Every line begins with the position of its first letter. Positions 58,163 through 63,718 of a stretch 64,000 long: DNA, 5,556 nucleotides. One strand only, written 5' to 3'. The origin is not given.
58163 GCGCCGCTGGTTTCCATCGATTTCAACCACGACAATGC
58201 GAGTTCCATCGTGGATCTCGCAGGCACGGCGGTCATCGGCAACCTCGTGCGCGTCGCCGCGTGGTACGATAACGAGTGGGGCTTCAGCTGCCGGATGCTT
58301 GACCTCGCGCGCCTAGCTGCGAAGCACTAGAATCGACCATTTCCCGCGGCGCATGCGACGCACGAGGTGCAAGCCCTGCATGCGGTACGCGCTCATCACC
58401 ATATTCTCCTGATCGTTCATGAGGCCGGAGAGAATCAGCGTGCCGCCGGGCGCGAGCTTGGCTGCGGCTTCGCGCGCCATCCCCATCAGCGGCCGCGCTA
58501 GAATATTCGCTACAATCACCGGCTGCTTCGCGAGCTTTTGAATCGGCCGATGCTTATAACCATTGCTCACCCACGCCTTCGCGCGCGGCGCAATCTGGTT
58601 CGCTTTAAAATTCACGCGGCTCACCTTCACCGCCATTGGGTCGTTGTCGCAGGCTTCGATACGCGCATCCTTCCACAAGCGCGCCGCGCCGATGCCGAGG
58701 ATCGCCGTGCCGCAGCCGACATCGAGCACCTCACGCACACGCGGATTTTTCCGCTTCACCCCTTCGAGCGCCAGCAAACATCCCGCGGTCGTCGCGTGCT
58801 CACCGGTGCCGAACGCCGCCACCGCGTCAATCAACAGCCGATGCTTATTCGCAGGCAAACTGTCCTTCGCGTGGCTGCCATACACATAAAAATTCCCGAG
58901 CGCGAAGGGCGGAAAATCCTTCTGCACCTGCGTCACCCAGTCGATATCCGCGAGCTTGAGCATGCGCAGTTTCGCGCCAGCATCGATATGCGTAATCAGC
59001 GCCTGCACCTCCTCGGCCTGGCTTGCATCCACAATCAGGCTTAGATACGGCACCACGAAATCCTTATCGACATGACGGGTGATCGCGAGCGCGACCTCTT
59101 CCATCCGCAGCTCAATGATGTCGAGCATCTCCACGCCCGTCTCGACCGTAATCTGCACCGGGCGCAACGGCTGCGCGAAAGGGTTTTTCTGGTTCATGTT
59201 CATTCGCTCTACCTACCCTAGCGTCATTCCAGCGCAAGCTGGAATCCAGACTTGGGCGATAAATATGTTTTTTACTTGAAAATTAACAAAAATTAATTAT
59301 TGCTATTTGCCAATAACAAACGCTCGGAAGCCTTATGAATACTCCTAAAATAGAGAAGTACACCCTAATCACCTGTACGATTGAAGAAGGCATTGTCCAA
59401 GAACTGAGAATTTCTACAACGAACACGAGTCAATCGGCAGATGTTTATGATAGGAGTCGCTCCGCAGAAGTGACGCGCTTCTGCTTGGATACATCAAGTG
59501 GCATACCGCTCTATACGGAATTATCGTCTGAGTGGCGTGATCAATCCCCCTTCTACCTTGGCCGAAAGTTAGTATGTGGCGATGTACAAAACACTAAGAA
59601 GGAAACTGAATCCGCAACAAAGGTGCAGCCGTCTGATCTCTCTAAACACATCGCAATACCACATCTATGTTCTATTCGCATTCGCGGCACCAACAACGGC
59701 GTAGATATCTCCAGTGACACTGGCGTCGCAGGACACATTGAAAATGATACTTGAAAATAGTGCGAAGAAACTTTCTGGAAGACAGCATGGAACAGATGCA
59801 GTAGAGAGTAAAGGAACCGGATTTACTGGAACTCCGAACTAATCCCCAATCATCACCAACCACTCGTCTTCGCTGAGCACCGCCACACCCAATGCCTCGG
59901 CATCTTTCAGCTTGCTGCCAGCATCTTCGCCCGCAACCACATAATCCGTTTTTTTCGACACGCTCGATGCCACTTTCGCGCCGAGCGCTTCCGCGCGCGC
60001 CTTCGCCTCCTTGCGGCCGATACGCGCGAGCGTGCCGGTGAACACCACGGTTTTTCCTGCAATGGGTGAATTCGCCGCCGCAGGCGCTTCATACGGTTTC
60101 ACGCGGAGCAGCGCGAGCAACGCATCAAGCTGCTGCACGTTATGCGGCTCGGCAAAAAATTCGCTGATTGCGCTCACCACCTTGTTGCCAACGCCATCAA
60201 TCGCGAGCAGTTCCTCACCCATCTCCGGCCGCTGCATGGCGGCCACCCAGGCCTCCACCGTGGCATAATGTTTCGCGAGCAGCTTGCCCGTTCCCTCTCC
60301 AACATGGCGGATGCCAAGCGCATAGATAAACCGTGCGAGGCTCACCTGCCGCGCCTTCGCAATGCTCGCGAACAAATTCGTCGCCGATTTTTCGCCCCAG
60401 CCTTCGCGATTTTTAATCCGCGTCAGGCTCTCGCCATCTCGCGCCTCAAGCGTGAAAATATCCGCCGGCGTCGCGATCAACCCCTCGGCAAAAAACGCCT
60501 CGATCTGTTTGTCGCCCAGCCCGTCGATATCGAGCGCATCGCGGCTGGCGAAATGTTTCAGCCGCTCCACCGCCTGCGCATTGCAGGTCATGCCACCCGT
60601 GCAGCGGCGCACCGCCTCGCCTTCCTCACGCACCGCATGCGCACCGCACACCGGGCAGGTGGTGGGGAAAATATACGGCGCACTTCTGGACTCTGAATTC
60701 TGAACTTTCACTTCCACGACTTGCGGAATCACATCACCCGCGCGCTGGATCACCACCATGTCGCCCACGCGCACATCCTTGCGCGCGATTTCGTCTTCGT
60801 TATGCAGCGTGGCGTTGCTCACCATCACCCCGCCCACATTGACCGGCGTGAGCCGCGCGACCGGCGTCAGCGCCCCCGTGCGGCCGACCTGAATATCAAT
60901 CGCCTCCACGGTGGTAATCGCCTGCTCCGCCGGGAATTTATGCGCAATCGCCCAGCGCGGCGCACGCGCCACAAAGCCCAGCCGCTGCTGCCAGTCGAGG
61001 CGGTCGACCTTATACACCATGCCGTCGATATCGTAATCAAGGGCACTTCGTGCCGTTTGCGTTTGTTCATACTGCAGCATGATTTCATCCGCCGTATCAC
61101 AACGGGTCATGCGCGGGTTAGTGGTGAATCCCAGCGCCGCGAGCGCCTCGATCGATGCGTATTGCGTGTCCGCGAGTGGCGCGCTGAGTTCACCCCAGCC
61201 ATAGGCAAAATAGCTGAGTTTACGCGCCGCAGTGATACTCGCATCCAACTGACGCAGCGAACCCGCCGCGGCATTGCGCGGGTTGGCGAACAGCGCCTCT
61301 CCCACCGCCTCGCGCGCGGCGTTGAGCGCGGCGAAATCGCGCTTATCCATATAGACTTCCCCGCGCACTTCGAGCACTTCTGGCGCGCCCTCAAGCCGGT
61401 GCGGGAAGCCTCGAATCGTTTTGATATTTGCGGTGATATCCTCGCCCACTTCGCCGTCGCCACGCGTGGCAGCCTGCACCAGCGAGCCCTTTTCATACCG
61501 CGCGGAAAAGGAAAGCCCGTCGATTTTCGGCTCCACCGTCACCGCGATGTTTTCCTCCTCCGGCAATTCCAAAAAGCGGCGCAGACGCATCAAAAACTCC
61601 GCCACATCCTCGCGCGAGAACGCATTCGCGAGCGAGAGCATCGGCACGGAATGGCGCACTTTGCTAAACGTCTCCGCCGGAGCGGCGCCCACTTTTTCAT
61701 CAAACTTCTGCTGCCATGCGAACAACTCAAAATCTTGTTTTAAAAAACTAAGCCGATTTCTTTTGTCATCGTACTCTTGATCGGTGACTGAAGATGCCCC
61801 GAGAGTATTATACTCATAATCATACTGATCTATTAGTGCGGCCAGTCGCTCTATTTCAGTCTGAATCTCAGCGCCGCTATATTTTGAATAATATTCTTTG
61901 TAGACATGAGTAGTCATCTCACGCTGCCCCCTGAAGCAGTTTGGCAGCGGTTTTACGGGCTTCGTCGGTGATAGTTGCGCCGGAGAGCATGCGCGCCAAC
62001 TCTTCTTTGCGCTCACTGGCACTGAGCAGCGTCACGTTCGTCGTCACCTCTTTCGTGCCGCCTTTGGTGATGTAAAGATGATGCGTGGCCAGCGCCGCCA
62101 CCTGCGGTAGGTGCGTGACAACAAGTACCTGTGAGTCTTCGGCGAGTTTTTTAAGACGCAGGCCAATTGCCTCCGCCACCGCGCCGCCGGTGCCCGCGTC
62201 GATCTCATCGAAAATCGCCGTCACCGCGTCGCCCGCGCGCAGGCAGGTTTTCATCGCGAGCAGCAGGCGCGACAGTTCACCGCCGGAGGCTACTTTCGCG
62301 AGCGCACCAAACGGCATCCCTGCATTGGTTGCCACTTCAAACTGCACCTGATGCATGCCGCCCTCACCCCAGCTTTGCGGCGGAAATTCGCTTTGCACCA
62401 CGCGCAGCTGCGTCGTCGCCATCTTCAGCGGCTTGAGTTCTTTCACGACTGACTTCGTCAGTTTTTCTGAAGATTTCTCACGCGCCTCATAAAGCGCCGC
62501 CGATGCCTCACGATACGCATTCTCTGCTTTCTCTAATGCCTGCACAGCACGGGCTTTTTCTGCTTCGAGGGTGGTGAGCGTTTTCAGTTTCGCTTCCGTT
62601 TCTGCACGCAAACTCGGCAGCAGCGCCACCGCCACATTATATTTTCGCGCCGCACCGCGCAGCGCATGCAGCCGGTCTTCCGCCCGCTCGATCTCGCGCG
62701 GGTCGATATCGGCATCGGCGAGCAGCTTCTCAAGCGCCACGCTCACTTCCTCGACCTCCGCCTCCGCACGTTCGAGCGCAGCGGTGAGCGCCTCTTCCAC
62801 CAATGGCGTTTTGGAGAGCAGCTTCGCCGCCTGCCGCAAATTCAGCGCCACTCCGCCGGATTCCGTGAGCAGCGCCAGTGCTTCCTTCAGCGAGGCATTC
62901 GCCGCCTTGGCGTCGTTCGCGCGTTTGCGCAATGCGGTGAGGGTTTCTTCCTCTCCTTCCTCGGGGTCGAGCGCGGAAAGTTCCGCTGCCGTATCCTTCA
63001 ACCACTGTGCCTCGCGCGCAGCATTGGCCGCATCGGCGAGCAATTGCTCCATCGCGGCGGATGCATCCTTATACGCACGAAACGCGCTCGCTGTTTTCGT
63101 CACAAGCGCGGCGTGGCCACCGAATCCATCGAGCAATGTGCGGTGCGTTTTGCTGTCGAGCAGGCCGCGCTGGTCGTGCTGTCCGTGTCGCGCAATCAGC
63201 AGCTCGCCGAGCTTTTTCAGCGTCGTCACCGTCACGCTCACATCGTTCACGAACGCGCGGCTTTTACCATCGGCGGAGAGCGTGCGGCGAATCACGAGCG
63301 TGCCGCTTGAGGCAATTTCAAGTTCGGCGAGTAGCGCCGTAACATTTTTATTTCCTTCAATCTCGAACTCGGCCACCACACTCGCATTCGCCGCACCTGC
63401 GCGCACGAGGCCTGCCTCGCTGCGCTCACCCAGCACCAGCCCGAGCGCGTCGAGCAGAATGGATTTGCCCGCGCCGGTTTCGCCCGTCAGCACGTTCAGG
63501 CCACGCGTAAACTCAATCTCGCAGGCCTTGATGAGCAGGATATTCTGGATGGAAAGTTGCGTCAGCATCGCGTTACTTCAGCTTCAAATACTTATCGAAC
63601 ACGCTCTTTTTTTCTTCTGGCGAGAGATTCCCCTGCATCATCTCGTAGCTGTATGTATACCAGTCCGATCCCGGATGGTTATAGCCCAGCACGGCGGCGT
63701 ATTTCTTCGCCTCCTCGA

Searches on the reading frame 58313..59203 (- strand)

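Call 32: search_protein_families(library=pfam, proteins=[window:58313-59203:-], max_evalue=0.0001)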
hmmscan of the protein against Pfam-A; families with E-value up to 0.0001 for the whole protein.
window:58313-59203:- (296 aa): 3 families
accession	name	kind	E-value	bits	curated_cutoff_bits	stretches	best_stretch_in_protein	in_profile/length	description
PF06325.19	PrmA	-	2.1e-53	182.2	22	1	60-294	65-293/296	Ribosomal protein L11 methyltransferase (PrmA)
PF05175.20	MTS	-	7.6e-12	45.6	23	1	150-258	28-138/170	Methyltransferase small domain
PF13649.12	Methyltransf_25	-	4.9e-05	24.4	27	0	159-254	1-97/97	Methyltransferase domain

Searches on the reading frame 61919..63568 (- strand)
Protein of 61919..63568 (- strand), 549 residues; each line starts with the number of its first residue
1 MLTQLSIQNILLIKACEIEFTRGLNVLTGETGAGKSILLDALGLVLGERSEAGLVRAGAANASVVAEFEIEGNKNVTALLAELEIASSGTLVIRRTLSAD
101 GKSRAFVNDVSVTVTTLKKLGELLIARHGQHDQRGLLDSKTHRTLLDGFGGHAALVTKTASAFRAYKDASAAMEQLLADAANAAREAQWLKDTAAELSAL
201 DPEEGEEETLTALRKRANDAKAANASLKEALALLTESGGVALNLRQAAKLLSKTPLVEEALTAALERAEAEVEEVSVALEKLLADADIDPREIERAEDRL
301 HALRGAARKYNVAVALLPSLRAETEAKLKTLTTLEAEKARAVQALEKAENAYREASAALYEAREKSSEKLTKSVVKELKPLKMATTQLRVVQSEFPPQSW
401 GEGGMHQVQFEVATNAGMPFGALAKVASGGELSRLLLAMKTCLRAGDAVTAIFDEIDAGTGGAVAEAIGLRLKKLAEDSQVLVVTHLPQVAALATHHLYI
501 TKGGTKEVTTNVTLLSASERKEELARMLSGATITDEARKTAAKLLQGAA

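Call 32: search_protein_families(library=pfam, proteins=[window:61919-63568:-], max_evalue=0.0001)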
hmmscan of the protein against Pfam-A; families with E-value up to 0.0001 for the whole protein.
window:61919-63568:- (549 aa): 5 families
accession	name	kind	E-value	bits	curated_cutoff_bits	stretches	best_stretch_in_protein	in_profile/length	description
PF02463.25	SMC_N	-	2.3e-16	60.3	40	1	2-501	2-212/220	RecF/RecN/SMC N terminal domain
PF13476.12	AAA_23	-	4.4e-13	50.8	27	1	4-201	1-177/201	AAA domain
PF13304.12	AAA_21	-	1.1e-05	26.1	27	0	24-104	1-73/304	AAA domain, putative AbiEii toxin, Type IV TA system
PF13175.12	AAA_15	-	2.4e-05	24.6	32.1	1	1-61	1-55/374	AAA ATPase domain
PF13555.12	AAA_29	-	3.7e-05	23.8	27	1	4-46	3-46/61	P-loop containing region of AAA domain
